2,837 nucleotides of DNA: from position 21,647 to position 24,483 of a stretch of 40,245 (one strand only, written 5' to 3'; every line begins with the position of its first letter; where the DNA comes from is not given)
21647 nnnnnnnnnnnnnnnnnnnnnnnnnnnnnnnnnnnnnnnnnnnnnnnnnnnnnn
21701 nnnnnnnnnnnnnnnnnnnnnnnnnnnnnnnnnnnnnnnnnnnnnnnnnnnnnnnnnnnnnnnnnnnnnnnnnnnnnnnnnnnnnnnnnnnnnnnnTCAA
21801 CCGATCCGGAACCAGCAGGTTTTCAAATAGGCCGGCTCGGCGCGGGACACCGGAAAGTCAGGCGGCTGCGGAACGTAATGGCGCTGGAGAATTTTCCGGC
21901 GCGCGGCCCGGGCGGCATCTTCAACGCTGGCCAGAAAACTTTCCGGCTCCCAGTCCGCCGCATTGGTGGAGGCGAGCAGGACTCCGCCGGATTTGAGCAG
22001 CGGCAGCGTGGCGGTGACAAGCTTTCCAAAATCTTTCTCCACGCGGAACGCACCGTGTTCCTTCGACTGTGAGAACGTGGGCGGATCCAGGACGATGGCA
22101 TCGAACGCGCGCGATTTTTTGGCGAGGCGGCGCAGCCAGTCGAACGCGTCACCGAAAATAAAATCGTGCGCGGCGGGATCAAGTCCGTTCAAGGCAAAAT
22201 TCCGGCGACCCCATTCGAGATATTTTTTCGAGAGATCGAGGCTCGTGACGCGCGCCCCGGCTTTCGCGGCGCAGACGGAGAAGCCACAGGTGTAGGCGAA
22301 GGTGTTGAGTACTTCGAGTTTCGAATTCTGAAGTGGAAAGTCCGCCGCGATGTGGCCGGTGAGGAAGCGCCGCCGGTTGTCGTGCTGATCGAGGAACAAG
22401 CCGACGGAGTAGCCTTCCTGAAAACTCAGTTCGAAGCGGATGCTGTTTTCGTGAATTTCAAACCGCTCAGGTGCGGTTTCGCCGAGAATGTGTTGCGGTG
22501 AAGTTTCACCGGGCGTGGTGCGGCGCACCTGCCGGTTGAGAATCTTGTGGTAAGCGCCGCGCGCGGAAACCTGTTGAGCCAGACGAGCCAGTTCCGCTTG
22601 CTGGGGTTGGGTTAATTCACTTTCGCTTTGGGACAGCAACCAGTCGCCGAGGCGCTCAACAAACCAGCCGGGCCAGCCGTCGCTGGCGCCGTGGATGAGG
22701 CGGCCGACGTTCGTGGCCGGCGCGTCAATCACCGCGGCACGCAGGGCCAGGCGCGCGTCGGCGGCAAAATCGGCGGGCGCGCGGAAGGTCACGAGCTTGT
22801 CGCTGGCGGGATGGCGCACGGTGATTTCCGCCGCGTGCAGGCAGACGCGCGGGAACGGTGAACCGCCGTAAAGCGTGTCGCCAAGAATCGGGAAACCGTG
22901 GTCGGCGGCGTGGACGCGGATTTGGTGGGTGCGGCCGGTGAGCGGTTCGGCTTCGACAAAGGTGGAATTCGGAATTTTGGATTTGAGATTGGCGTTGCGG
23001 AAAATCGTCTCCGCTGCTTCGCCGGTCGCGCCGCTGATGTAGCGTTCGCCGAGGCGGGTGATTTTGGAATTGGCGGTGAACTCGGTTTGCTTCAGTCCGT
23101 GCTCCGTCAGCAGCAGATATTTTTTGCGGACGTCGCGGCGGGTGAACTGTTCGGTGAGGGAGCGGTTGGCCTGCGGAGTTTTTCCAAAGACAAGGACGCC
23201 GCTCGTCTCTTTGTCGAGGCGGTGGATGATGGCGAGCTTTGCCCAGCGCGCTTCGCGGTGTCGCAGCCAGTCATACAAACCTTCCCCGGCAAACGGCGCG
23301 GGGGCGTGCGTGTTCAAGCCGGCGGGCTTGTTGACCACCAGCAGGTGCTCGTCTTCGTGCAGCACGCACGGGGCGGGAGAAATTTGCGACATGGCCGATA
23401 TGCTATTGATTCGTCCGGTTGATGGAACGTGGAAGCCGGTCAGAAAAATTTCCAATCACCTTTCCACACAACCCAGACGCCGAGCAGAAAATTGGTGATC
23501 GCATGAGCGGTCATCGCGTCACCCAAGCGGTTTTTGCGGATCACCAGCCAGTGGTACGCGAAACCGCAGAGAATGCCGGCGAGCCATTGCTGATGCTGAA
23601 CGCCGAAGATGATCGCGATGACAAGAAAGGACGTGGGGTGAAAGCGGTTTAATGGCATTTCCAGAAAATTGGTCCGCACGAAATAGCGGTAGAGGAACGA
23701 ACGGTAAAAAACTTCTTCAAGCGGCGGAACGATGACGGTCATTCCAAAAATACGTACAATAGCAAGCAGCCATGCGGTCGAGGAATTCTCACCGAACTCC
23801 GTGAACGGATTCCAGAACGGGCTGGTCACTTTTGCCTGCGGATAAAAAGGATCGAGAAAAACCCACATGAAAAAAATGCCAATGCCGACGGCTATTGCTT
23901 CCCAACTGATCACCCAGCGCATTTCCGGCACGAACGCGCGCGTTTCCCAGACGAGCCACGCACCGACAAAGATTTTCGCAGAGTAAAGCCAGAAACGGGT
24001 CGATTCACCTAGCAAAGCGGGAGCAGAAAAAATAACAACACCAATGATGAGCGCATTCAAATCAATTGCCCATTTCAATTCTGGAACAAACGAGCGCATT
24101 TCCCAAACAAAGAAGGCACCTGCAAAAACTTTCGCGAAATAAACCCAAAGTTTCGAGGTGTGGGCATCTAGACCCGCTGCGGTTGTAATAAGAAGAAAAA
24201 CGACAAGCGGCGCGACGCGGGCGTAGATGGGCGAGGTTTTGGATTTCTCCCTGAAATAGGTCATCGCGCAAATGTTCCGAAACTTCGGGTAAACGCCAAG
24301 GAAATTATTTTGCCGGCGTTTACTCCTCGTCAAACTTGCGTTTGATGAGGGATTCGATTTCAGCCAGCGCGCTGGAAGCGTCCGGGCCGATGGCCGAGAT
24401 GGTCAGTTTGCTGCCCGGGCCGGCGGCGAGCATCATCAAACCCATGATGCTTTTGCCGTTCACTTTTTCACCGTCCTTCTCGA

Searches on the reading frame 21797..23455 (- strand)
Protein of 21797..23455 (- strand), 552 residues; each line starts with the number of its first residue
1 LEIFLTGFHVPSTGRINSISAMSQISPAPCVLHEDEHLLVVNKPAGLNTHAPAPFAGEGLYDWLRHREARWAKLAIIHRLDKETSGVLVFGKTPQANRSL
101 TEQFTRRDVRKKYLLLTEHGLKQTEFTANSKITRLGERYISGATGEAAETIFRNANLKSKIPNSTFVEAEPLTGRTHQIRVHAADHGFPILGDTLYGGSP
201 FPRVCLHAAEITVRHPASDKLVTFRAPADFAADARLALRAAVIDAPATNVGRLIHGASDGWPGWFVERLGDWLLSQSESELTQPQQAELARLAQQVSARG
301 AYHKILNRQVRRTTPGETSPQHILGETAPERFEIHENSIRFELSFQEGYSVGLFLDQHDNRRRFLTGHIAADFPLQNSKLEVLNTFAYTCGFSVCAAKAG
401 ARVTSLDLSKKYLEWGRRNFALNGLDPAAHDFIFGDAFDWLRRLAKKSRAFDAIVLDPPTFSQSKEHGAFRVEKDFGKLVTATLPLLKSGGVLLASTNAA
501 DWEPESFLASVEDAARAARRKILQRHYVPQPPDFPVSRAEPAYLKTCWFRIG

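Call 56: search_protein_families(library=pfam, proteins=[window:21797-23455:-], max_evalue=0.00001)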
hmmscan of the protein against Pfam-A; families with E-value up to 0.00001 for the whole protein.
window:21797-23455:- (552 aa): 2 families
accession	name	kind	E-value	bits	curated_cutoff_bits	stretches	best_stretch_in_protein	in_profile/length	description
PF00849.27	PseudoU_synth_2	-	2.1e-28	99.9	26.8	1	37-184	1-151/152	RNA pseudouridylate synthase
PF10672.15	Methyltrans_SAM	-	7.5e-28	98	27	1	252-547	2-283/286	S-adenosylmethionine-dependent methyltransferase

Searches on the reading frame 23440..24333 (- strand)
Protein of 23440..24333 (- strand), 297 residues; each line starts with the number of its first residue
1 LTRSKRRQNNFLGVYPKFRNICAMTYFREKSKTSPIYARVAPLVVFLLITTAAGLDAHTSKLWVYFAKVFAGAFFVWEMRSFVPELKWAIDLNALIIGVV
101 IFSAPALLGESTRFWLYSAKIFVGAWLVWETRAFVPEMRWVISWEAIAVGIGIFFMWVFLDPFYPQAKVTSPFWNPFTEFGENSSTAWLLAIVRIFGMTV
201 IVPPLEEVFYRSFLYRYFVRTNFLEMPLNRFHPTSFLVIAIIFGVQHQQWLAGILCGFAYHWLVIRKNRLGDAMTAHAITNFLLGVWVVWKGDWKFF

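Call 56: search_protein_families(library=pfam, proteins=[window:23440-24333:-], max_evalue=0.00001)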
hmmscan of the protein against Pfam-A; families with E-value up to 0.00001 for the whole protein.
window:23440-24333:- (297 aa): 1 family
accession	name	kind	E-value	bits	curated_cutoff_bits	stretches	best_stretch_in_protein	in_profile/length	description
PF02517.21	Rce1-like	-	8.4e-11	42.5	22.4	1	191-283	4-93/93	Type II CAAX prenyl endopeptidase Rce1-like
